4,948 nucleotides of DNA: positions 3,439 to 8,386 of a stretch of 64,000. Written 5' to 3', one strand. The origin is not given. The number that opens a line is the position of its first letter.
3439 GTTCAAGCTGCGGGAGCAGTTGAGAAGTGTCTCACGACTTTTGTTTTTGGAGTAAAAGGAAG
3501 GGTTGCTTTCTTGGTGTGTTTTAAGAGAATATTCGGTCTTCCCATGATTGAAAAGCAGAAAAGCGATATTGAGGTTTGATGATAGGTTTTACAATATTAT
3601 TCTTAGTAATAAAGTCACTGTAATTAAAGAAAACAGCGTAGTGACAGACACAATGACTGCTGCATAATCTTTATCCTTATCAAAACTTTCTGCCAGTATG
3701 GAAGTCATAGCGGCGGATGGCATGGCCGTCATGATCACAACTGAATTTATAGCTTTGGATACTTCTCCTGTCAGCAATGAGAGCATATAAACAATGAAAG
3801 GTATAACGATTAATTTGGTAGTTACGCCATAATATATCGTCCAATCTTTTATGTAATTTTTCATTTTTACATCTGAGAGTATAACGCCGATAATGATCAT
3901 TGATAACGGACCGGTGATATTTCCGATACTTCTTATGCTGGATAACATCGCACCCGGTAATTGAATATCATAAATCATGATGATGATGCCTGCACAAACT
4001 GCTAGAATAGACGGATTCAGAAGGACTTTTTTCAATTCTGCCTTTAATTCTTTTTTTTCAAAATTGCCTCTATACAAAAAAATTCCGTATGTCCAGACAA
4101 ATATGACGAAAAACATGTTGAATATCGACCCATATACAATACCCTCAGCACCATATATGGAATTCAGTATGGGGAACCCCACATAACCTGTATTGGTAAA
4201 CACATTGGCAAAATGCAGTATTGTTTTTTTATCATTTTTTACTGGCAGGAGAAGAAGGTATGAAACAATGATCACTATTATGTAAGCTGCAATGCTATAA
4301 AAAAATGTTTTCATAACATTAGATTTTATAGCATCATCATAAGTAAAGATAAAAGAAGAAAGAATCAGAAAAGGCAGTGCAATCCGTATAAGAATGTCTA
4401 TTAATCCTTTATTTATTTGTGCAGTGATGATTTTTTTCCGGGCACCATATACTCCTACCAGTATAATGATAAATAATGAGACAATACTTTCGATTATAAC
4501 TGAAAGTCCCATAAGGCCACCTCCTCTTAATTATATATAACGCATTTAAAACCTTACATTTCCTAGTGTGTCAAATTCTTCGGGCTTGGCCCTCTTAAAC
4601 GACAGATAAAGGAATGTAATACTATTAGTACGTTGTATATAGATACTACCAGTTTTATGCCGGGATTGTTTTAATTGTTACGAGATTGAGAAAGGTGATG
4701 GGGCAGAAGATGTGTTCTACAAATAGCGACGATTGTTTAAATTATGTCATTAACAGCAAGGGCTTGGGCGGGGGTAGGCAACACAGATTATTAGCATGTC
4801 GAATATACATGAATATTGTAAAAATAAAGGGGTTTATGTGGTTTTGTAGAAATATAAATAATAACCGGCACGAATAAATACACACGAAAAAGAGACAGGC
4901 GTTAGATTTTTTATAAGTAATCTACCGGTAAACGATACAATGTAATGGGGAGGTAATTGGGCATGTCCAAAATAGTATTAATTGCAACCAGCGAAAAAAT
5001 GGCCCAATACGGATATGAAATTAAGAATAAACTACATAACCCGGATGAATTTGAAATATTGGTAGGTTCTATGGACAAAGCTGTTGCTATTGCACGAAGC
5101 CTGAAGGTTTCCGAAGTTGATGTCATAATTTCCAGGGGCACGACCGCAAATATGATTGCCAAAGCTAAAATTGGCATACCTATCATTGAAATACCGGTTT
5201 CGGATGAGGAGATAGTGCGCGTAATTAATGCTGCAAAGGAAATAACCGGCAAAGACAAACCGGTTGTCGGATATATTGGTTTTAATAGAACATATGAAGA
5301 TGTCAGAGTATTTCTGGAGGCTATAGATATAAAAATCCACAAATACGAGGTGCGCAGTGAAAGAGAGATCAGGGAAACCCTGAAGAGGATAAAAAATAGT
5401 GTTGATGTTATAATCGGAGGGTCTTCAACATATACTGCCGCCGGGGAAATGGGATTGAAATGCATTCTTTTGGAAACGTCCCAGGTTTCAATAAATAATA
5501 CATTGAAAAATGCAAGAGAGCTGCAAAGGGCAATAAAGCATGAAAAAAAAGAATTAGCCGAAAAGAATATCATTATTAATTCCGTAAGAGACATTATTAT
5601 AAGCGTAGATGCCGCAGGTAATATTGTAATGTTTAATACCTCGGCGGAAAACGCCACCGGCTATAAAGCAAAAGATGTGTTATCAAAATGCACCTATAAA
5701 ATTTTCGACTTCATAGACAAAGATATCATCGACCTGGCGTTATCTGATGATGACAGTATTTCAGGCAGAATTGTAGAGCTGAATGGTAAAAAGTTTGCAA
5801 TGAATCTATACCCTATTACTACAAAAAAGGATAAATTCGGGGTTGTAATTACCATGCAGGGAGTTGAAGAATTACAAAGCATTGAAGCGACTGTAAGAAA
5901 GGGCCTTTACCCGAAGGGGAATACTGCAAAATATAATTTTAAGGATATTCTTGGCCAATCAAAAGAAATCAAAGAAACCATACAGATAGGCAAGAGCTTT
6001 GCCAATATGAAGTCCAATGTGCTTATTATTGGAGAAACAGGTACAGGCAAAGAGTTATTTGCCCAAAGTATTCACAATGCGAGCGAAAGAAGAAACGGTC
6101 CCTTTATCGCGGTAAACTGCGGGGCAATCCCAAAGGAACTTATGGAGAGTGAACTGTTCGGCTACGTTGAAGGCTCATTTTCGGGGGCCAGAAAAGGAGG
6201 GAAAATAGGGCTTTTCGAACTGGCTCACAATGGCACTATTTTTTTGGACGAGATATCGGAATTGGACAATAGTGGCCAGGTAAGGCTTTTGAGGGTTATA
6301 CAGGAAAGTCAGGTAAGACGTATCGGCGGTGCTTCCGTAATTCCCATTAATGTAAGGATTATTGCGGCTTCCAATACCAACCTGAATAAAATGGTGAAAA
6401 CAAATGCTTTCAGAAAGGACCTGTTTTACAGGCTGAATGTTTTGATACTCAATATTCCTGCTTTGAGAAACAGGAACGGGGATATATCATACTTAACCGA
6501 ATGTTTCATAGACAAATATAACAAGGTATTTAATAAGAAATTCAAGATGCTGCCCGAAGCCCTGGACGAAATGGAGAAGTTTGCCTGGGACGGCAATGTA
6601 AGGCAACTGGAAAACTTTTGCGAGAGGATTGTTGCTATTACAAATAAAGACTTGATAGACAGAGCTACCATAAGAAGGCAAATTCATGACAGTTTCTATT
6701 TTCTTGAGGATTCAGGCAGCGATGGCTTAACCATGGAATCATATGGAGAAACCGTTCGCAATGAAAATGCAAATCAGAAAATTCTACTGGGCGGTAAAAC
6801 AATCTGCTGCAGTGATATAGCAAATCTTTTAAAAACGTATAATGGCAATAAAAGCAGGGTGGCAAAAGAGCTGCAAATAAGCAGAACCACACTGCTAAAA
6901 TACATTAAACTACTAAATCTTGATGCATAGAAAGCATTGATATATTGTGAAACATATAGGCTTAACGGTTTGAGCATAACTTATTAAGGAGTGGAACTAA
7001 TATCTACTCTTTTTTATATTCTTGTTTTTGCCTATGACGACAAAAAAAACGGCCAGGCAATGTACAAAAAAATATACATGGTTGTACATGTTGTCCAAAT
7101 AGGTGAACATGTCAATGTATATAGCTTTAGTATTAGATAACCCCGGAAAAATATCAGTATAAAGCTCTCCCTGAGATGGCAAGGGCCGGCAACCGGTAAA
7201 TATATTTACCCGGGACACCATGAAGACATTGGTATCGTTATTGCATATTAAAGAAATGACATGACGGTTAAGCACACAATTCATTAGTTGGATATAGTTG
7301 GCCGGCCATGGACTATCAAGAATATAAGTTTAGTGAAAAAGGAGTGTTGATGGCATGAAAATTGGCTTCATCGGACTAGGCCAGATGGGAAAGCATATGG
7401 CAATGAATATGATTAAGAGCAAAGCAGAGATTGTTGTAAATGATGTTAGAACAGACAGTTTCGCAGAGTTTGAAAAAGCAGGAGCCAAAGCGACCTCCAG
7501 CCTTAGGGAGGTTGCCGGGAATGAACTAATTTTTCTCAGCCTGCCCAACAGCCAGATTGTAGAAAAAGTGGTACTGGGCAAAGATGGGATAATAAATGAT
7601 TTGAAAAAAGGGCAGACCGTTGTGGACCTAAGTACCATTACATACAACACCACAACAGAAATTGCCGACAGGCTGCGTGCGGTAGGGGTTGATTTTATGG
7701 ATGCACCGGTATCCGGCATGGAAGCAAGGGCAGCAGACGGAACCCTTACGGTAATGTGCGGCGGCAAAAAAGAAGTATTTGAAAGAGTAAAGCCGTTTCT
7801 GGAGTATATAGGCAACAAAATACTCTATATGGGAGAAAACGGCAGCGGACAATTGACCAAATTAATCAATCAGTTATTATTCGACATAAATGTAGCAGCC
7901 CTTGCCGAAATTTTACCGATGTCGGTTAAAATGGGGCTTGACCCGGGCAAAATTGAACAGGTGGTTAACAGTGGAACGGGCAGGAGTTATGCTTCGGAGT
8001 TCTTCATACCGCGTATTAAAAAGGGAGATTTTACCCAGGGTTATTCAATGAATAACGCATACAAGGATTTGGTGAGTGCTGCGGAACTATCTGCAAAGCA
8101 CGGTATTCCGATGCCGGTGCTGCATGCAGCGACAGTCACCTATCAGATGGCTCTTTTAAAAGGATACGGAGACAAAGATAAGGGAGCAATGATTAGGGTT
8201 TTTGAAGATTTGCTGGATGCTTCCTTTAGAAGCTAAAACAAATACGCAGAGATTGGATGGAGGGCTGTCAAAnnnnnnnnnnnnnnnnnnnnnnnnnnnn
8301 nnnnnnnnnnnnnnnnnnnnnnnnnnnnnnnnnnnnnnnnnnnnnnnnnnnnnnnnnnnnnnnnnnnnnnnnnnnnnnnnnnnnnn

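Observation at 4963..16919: PrpR-type sigma-54 activator controlling a dehydratase / TAXI-TRAP / tungsten AOR / MoaD cluster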

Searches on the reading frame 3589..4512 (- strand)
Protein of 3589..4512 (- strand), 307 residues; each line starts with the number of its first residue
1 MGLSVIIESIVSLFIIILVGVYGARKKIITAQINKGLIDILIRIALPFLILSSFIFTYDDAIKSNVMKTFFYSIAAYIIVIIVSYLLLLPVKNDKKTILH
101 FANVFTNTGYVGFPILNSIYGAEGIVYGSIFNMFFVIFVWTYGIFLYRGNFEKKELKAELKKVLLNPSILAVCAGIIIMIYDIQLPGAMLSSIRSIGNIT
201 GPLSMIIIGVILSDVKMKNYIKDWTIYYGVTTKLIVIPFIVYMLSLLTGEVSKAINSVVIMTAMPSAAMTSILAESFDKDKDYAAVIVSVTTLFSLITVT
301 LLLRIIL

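Call 62: search_protein_families(library=pfam, proteins=[window:3589-4512:-], max_evalue=0.0001)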
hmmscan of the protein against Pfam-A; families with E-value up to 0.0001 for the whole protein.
window:3589-4512:- (307 aa): 2 families
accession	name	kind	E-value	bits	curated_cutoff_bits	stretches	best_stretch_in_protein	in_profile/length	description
PF03547.23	Mem_trans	-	2.2e-35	122.4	25.7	1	5-302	1-342/343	Membrane transport protein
PF01758.21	SBF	-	1.2e-05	25.5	24.3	1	212-306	15-114/191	Sodium Bile acid symporter family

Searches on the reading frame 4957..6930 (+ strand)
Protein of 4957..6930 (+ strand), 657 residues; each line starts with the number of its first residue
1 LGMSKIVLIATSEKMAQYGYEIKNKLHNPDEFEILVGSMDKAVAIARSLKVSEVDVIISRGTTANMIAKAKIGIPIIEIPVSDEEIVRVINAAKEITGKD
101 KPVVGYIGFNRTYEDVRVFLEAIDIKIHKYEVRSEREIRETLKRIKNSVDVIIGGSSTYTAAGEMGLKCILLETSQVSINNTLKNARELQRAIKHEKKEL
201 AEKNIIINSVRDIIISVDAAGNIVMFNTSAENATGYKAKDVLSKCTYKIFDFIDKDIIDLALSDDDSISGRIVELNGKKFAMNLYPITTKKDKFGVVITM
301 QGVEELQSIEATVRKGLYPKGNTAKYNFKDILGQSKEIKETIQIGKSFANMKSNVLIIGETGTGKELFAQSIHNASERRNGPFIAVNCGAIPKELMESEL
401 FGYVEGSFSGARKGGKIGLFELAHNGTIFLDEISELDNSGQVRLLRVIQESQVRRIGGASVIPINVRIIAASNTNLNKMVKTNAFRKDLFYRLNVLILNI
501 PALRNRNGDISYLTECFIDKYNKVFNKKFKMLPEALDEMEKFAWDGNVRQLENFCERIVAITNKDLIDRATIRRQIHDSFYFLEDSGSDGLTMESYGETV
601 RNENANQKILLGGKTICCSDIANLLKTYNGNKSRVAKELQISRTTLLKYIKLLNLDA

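Call 4: search_protein_families(library=pfam, proteins=[window:4957-6930:+])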
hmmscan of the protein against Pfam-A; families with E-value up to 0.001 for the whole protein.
window:4957-6930:+ (657 aa): 12 families
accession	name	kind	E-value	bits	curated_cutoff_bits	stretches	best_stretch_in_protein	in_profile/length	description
PF00158.32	Sigma54_activat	-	1.2e-66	224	20.2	1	331-497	1-166/168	Sigma-54 interaction domain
PF06506.16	PrpR_N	-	1.1e-36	126.4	29.1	1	31-195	6-166/167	Propionate catabolism activator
PF14532.12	Sigma54_activ_2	-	5.8e-21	75.6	25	1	332-503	1-138/138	Sigma-54 interaction domain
PF25601.1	AAA_lid_14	-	5.7e-18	65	27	1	504-578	1-76/87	AAA+ ATPase lid domain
PF07728.20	AAA_5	-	9.4e-08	32.6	22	1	354-476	1-125/139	AAA domain (dynein-related subfamily)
PF07724.20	AAA_2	-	4e-07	30.7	27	1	352-483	3-134/166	AAA domain (Cdc48 subfamily)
PF00989.32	PAS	-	2.2e-06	28.1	22.6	1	206-248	6-48/113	PAS fold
PF01078.27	Mg_chelatase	-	2.2e-06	27.7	20.3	0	412-474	94-158/207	Magnesium chelatase, subunit ChlI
PF02954.25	HTH_8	-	8.1e-06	25.9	22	1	621-646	10-35/42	Bacterial regulatory protein, Fis family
PF00004.35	AAA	-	0.00015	22.6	21.2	1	355-476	1-111/131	ATPase family associated with various cellular activities (AAA)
PF13426.13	PAS_9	-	0.00019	22.1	27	0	213-300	3-98/103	PAS domain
PF00493.29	MCM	-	0.00034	20.2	23.3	0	350-486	55-185/224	MCM P-loop domain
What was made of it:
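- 4957..6930 (+): Sigma-54 enhancer-binding activator: PrpR_N sensor, PAS, AAA+ and Fis-type HTH domains. The ATG at 4963 is the likely start. Pfam, call 4: PrpR_N 1e-36, Sigma54_activat 1e-66, HTH_8.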

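Call 5: search_protein_families(library=ncbifam, proteins=[window:4957-6930:+])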
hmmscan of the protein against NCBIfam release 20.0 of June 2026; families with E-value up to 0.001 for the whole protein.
window:4957-6930:+ (657 aa): 39 families (the best 25 are shown)
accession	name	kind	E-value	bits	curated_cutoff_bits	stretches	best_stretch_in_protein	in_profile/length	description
NF041552.1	TF_PrdR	equivalog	1.9e-111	373.2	795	1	198-651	130-574/577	sigma-54 dependent transcriptional regulator PrdR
TIGR02329.1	propionate_PrpR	equivalog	1e-99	334.6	499.2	1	36-651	37-525/526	propionate catabolism operon regulatory protein PrpR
NF011953.0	PRK15424.1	equivalog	3.1e-95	319.8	703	2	297-651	192-532/538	propionate catabolism operon regulatory protein PrpR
TIGR01817.1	nifA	equivalog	3.6e-87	293.3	528.85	1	288-579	155-445/534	nif-specific transcriptional activator NifA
NF003451.0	PRK05022.1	equivalog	8.9e-81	272.1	476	1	303-655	165-510/512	nitric oxide reductase transcriptional regulator NorR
TIGR01818.1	ntrC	equivalog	1.5e-78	264.7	558.6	1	323-651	128-461/463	nitrogen regulation protein NR(I)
NF050807.1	TransRegFlbDCaul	equivalog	1.9e-78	264.4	750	1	329-648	118-433/454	sigma-54-dependent transcriptional regulator FlbD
NF008469.0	PRK11361.1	equivalog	1.9e-78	264.2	714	1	304-648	120-449/461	acetoacetate metabolism transcriptional regulator AtoC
NF038308.1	RNA_repair_RtcR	equivalog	9.9e-78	262.2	650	1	322-645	173-503/530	RNA repair transcriptional activator RtcR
TIGR02915.1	PEP_resp_reg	equivalog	7.6e-76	255.7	502.6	1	306-651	119-440/445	PEP-CTERM-box response regulator transcription factor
NF008485.2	PRK11388.1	equivalog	3.8e-74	250.1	551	1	174-656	177-638/643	dihydroxyacetone kinase operon transcriptional regulator DhaR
NF008085.0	PRK10820.1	equivalog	3.2e-73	247.1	576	1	202-560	81-435/520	transcriptional regulator TyrR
NF041906.1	V4R_TF_MobR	exception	6.4e-72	242.8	999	1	305-579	209-483/544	phenol degradation transcriptional regulator MobR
NF041946.1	LuxO_transreg_Vib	equivalog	1.1e-68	232.2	800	1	321-651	125-458/463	quorum-sensing sigma-54 dependent transcriptional regulator LuxO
TIGR02974.1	phageshock_pspF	equivalog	7e-67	226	443.55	1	331-565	1-236/336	phage shock protein operon transcriptional activator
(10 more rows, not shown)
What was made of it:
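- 4957..6930 (+): NCBIfam, call 5: every equivalog model falls below its cut-off (PrdR 373/795, PrpR 335/499).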

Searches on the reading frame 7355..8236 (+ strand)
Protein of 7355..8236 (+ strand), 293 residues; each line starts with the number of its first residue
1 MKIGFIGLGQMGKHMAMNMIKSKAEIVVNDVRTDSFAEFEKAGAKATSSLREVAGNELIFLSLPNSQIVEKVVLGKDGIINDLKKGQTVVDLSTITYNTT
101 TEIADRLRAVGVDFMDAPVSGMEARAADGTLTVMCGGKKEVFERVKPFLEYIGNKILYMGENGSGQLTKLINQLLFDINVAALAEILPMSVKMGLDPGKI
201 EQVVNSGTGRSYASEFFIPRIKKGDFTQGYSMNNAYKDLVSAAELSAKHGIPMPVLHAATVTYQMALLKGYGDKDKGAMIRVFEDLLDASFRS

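Call 4: search_protein_families(library=pfam, proteins=[window:7355-8236:+])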
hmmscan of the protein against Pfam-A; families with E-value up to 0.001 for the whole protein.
window:7355-8236:+ (293 aa): 4 families
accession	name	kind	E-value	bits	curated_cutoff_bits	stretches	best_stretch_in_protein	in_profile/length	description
PF03446.21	NAD_binding_2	-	2.8e-47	161.2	21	1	2-160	1-161/161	NAD binding domain of 6-phosphogluconate dehydrogenase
PF14833.11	NAD_binding_11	-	3.1e-27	95.7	30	1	163-282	1-121/122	NAD-binding of NADP-dependent 3-hydroxyisobutyrate dehydrogenase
PF03807.23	F420_oxidored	-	3.4e-09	37.6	21.6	1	2-92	1-91/94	NADP oxidoreductase coenzyme F420-dependent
PF07991.19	KARI_N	-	0.00038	20.5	20.6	1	2-90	6-92/165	Acetohydroxy acid isomeroreductase, NADPH-binding domain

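Call 5: search_protein_families(library=ncbifam, proteins=[window:7355-8236:+])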
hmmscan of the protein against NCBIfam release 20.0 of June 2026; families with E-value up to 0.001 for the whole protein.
window:7355-8236:+ (293 aa): 13 families
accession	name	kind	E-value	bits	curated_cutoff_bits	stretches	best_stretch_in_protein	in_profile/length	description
NF008592.0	PRK11559.1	equivalog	1.4e-72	244.5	397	1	1-287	3-290/296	2-hydroxy-3-oxopropionate reductase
TIGR01505.1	tartro_sem_red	equivalog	1e-65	221.8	340.75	1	2-286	1-286/291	2-hydroxy-3-oxopropionate reductase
TIGR01692.1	HIBADH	equivalog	3.3e-57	194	291.6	1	5-282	1-286/288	3-hydroxyisobutyrate dehydrogenase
NF043037.1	ThreonDh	equivalog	5.7e-57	193.4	350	1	2-284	4-288/297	L-threonate dehydrogenase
NF012005.0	PRK15461.1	equivalog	2.6e-49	168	348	1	2-281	3-284/298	sulfolactaldehyde 3-reductase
NF011633.0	PRK15059.1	equivalog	3e-49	167.8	451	1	1-284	1-284/292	2-hydroxy-3-oxopropionate reductase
NF007161.0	PRK09599.1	subfamily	2.7e-27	95.8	271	1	1-212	1-220/302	NADP-dependent phosphogluconate dehydrogenase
TIGR00872.1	gnd_rel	equivalog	1e-21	77.5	297.2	1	1-189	1-191/299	phosphogluconate dehydrogenase (NAD(+)-dependent, decarboxylating)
NF006765.0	PRK09287.1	equivalog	7.7e-16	58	413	1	2-172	5-186/476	NADP-dependent phosphogluconate dehydrogenase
TIGR00873.1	gnd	equivalog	3.2e-14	52.6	426.7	1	2-173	1-183/467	decarboxylating NADP(+)-dependent phosphogluconate dehydrogenase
TIGR03026.1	NDP-sugDHase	subfamily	1.5e-05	24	189.8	0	77-207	104-246/413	nucleotide sugar dehydrogenase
NF006307.0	PRK08507.1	equivalog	3.6e-05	23.1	295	1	1-125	1-121/275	prephenate dehydrogenase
NF004017.0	PRK05479.1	equivalog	0.00079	18.2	336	0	2-90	19-105/337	ketol-acid reductoisomerase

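Call 24: search_solved_structures(query=window:7355-8236:+, max_evalue=1e-20)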
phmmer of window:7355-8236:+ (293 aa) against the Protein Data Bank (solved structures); distinct sequences matched with E-value up to 1e-20: 26.
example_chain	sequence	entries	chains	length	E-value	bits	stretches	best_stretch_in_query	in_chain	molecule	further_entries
3cky_A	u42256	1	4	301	7.4e-60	205.7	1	1-290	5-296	2-hydroxymethyl glutarate dehydrogenase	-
1vpd_A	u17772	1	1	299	1.8e-54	188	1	1-286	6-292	TARTRONATE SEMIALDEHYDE REDUCTASE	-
3w6u_A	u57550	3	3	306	2.1e-49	171.4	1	1-272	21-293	6-phosphogluconate dehydrogenase, NAD-binding protein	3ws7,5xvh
3w6z_A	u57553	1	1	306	1.4e-48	168.7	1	1-272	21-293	6-phosphogluconate dehydrogenase, NAD-binding protein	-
1yb4_A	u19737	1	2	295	3.2e-44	154.4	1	1-285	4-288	tartronic semialdehyde reductase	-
9rb2_A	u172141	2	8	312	2.4e-43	151.6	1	2-292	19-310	Probable oxidoreductase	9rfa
2gf2_A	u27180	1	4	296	1.2e-42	149.3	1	1-281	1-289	3-hydroxyisobutyrate dehydrogenase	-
2i9p_A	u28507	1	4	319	1.5e-42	149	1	1-281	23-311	3-hydroxyisobutyrate dehydrogenase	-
5je8_A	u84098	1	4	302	4.2e-38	134.4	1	2-286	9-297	3-hydroxyisobutyrate dehydrogenase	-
3g0o_A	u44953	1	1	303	1.5e-37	132.6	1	3-284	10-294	3-hydroxyisobutyrate dehydrogenase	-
3q3c_A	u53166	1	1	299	1.5e-37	132.5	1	2-284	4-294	Probable 3-hydroxyisobutyrate dehydrogenase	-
3obb_A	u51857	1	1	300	1.5e-37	132.5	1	2-284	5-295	Probable 3-hydroxyisobutyrate dehydrogenase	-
1wp4_A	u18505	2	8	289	4.8e-37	130.9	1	2-284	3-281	3-hydroxyisobutyrate dehydrogenase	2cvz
9k2j_A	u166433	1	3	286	2.8e-35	125.1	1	1-283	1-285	3-hydroxyisobutyrate dehydrogenase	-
3pef_A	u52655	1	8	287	1.7e-34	122.5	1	2-284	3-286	6-phosphogluconate dehydrogenase, NAD-binding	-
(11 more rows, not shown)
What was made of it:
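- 7355..8236 (+): Beta-hydroxyacid dehydrogenase of the HIBADH family, closest to tartronate-semialdehyde reductase (GarR/GlxR) models. Best solved relatives are 3cky (2-hydroxymethylglutarate DH) and 1vpd (TSR) (call 24).
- GarR and TSR are the best-scoring NCBIfam models for the HIBADH protein (call 5), and 1vpd is a near-top solved relative (call 24).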
